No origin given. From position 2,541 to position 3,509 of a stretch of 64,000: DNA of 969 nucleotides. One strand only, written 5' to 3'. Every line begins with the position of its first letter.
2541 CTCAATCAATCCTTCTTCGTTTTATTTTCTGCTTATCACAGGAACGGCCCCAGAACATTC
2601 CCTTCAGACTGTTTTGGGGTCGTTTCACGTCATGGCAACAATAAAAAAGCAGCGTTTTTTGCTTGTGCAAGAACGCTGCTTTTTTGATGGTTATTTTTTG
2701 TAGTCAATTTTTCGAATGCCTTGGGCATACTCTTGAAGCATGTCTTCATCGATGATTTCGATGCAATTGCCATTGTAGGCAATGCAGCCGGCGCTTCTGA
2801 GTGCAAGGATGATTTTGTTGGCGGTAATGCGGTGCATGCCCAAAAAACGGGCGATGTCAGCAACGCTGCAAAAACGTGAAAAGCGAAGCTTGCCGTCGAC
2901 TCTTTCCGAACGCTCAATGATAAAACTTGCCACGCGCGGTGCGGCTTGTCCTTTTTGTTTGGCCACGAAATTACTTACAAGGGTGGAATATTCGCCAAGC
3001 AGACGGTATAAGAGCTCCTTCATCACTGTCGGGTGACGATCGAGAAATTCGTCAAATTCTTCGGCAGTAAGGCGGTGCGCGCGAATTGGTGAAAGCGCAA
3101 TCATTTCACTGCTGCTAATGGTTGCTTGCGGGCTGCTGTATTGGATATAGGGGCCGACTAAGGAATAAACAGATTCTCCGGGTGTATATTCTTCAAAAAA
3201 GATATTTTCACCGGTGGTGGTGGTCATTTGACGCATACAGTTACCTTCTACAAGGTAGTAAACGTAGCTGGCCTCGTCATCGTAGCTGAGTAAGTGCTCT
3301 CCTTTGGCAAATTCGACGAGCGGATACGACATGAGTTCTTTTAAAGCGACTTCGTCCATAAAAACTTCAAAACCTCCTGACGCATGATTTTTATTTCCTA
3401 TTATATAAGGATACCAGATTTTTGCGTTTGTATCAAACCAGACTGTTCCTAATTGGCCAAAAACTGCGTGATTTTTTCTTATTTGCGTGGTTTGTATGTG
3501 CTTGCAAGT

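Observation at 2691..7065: Tandem paralogous permeases with identical TTAAC-N4-GTTAA operators next to a divergent Crp/Fnr regulator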

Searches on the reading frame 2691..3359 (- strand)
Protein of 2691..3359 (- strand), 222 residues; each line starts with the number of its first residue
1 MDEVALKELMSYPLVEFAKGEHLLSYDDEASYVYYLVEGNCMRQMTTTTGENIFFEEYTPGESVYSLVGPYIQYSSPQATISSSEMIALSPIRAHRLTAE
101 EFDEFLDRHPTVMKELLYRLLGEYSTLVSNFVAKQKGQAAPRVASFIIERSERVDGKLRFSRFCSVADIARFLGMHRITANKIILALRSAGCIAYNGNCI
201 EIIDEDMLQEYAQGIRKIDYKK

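Call 5: search_protein_families(library=pfam, proteins=[window:2691-3359:-], max_evalue=0.01)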
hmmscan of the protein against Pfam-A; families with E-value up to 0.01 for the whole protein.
window:2691-3359:- (222 aa): 2 families
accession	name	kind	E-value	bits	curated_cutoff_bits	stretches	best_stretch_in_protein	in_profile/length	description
PF13545.12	HTH_Crp_2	-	9.6e-11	41.9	27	1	142-211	2-70/70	Crp-like helix-turn-helix domain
PF00027.35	cNMP_binding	-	1.1e-06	29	27.5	1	15-109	2-89/89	Cyclic nucleotide-binding domain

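Call 8: search_protein_families(library=ncbifam, proteins=[window:2691-3359:-], max_evalue=0.01)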
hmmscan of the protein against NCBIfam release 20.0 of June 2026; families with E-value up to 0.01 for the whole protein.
window:2691-3359:- (222 aa): 3 families
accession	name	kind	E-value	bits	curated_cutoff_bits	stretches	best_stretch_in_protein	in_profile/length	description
NF006901.0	PRK09392.1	equivalog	1.1e-08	34.7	211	1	2-220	19-229/236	transcriptional activator FtrB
NF008365.0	PRK11161.1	subfamily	0.00023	20.5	228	1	74-215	101-246/250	fumarate/nitrate reduction transcriptional regulator Fnr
NF050806.1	TransRegFixKCaul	equivalog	0.00086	18.6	300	0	13-196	24-197/215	transcriptional regulator FixK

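Call 17: search_solved_structures(query=window:2691-3359:-, max_evalue=0.01, show_alignments=2)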
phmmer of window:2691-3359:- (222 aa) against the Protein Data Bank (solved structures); distinct sequences matched with E-value up to 0.01: 7.
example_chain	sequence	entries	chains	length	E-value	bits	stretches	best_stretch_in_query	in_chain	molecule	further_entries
3h3z_A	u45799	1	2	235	1.3e-06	31.7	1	16-214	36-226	Cyclic nucleotide-binding protein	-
3fx3_A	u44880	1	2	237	1.5e-06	31.5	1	16-214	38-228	Cyclic nucleotide-binding protein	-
4cyd_A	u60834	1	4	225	0.001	22.3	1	82-209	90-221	PROBABLE TRANSCRIPTION REGULATOR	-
4byy_A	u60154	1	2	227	0.001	22.2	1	82-209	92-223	TRANSCRIPTIONAL REGULATOR, CRP/FNR FAMILY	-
3r6s_A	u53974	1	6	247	0.0014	21.9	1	82-209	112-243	transcription regulator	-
4i2o_A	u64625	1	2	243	0.0029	20.8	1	16-198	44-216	FixK2 protein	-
7t8o_A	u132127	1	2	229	0.0087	19.2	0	3-64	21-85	Lmo0753 protein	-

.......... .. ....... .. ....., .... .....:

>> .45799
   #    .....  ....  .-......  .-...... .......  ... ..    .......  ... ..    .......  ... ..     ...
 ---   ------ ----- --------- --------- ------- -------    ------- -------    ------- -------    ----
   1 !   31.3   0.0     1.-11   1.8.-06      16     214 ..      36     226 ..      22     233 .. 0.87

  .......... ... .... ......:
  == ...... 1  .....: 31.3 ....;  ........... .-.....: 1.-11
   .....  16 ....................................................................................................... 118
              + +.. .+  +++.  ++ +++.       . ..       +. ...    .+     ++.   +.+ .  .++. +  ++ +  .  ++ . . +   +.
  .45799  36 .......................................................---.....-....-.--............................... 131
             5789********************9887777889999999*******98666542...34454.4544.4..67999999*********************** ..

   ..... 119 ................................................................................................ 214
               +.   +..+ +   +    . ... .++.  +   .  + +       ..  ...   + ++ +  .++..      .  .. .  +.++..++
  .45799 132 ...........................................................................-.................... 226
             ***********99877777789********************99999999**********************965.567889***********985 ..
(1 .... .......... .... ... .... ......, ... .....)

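Call 26: search_solved_structures(query=A3, max_evalue=1, show_alignments=0)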
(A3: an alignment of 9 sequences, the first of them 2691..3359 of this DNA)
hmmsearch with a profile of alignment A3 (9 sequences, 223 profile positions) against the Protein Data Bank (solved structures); distinct sequences matched with E-value up to 1: 63 (the best 60 are shown).
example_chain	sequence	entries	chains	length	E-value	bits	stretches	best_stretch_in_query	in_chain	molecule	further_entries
7pza_A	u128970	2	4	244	7.5e-09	38.8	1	17-199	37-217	Putative cAMP-binding protein-catabolite gene activator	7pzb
4cyd_A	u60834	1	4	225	8.1e-09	38.7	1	3-211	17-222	PROBABLE TRANSCRIPTION REGULATOR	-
4byy_A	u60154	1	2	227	8.3e-09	38.7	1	3-211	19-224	TRANSCRIPTIONAL REGULATOR, CRP/FNR FAMILY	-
3r6s_A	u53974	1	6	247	1.1e-08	38.2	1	3-211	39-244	transcription regulator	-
3h3u_A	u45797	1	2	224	4.4e-08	36.3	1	4-211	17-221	PROBABLE TRANSCRIPTIONAL REGULATORY PROTEIN (PROBABLY CRP/FNR-FAMILY)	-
3mzh_A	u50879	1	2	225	4.5e-08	36.3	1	4-211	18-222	PROBABLE TRANSCRIPTIONAL REGULATORY PROTEIN (PROBABLY CRP/FNR-FAMILY)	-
3d0s_A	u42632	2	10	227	4.7e-08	36.2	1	4-211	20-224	TRANSCRIPTIONAL REGULATORY PROTEIN | PROBABLE TRANSCRIPTIONAL REGULATORY PROTEIN (PROBABLY CRP/ FNR-FAMILY)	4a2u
3i54_A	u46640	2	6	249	6.5e-08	35.8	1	4-211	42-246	Transcriptional regulator, Crp/Fnr family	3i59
3h3z_A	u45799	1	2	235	6.1e-07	32.6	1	16-215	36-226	Cyclic nucleotide-binding protein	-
3fx3_A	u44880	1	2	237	6.5e-07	32.5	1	16-215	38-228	Cyclic nucleotide-binding protein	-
4bh9_A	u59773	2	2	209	1.5e-05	28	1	20-199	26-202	cAMP-activated global transcriptional regulator CRP | CAMP RECEPTOR PROTEIN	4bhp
1hw5_A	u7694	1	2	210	2.2e-05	27.5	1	20-199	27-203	CATABOLITE GENE ACTIVATOR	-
3dkw_A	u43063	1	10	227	4.5e-05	26.5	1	9-212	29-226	DNR protein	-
4i02_A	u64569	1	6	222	5.6e-05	26.2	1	20-199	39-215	Catabolite gene activator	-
1ruo_A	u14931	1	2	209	7.6e-05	25.7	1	20-199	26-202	PROTEIN (CATABOLITE GENE ACTIVATOR PROTEIN (CAP))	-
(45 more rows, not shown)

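Call 36: find_related_loci(query=A3, collection=metagenome_contigs, flank=4000)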
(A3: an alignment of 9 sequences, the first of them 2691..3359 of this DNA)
Query A3 (222 aa) in metagenome_contigs; peptide patterns used: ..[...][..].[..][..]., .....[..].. (x = any residue, [..] = any of these).
599 stretches matched a pattern (row limit reached: there are more); 13 encode a relative of the query (tblastn E <= 1e-3); 13 distinct loci.
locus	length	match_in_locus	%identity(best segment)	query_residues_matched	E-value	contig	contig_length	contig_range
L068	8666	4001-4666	82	1-222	7e-130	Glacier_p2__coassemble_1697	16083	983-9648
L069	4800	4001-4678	65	1-222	1e-99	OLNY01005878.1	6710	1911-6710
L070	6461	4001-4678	64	1-222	1e-97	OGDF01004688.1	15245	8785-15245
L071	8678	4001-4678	63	1-222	8e-95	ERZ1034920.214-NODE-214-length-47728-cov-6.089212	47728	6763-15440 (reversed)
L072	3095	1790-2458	60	1-222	1e-85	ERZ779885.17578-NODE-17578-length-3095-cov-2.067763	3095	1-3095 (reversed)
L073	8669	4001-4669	60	1-222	1e-84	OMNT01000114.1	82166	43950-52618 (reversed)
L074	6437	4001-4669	59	1-222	4e-84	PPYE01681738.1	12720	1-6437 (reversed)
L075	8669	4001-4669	59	1-222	4e-84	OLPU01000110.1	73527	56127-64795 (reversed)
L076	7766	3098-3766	59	1-222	4e-84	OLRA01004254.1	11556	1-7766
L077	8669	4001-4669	59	1-222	4e-84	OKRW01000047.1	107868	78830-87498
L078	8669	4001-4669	58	1-222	3e-83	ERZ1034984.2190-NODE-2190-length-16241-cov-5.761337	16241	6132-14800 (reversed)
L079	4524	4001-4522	59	1-171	1e-64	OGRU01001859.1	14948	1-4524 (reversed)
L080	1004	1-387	66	95-222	2e-55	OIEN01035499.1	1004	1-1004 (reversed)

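Call 49: find_homologous_proteins(query=window:2691-3359:-, max_evalue=0.00001)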
Query window:2691-3359:- (222 aa): 32 proteins with E <= 0.00001 among 243 candidates.
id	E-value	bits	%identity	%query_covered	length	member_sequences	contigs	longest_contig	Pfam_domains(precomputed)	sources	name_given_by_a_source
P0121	7.1e-141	485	100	100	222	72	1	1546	PF13545.13,PF00027.36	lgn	-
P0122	1.5e-139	481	98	100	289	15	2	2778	PF13545.13,PF00027.36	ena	-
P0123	1.6e-118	412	82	100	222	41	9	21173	PF13545.13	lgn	-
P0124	1.1e-107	377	76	100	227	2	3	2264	PF13545.13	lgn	-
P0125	8.4e-97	341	69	100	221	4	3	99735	PF13545.13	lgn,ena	-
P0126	1.3e-90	321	64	100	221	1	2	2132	PF13545.13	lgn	-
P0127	4.0e-90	319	65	100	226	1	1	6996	PF13545.13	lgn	-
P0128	6.0e-90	319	64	100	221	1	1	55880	PF13545.13,PF00027.36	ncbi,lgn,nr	ncbi:MAG: Crp/Fnr family transcriptional regulator [Peptococcaceae bacterium]|nr:Crp/Fnr family tran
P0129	1.4e-88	314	65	100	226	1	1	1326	PF13545.13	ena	-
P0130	6.0e-88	312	65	100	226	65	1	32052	PF13545.13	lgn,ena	-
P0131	9.2e-88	312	64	100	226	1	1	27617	PF13545.13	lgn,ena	-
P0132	1.8e-87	311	63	100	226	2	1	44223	PF13545.13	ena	-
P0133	3.3e-87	310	63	100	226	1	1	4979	PF13545.13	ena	-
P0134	9.0e-86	305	64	100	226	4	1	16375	PF13545.13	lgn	-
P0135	1.5e-85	304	65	100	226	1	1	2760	PF13545.13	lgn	-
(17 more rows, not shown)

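Call 50: find_encoding_contigs(protein=P0125, flank=6000, max_places=3)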
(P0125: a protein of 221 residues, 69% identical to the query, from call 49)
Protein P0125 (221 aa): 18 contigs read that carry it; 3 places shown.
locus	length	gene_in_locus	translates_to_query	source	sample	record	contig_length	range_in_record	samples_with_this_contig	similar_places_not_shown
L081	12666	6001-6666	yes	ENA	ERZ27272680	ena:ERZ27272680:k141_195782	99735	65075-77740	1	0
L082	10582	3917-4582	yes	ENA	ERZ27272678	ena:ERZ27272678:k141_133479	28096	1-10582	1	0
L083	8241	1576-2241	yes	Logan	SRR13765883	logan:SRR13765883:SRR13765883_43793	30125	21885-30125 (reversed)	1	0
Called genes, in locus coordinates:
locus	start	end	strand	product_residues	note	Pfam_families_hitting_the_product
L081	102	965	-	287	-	PF00126:HTH_1, PF03466:LysR_substrate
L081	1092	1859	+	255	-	PF03591:AzlC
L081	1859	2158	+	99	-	PF05437:AzlD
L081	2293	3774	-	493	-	PF03600:CitMHS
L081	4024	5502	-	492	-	PF03600:CitMHS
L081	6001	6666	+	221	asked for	PF13545:HTH_Crp_2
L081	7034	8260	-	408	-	PF00375:SDF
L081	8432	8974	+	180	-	PF00857:Isochorismatase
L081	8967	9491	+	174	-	PF03167:UDG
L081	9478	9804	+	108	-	PF07883:Cupin_2 (faint)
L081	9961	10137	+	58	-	-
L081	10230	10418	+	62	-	-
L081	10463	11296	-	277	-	PF00248:Aldo_ket_red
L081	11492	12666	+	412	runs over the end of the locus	PF02127:Peptidase_M18, PF05343:Peptidase_M42 (weak)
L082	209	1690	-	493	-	PF03600:CitMHS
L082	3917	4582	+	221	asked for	PF13545:HTH_Crp_2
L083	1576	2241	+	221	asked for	PF13545:HTH_Crp_2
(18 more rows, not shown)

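Call 51: find_encoding_contigs(protein=P0124, flank=6000, max_places=3)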
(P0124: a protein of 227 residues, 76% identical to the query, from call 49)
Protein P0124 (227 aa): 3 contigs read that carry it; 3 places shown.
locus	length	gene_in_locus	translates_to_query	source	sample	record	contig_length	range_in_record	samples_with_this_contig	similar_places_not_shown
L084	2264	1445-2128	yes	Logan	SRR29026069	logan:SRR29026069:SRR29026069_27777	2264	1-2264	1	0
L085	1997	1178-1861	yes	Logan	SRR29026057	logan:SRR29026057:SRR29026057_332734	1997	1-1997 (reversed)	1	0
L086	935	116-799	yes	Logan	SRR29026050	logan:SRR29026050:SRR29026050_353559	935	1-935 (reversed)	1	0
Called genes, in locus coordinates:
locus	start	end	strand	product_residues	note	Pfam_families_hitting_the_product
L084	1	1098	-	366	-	?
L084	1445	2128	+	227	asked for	PF13545:HTH_Crp_2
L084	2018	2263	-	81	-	?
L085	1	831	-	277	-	?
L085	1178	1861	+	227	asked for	PF13545:HTH_Crp_2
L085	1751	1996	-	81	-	?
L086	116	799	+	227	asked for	PF13545:HTH_Crp_2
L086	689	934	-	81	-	?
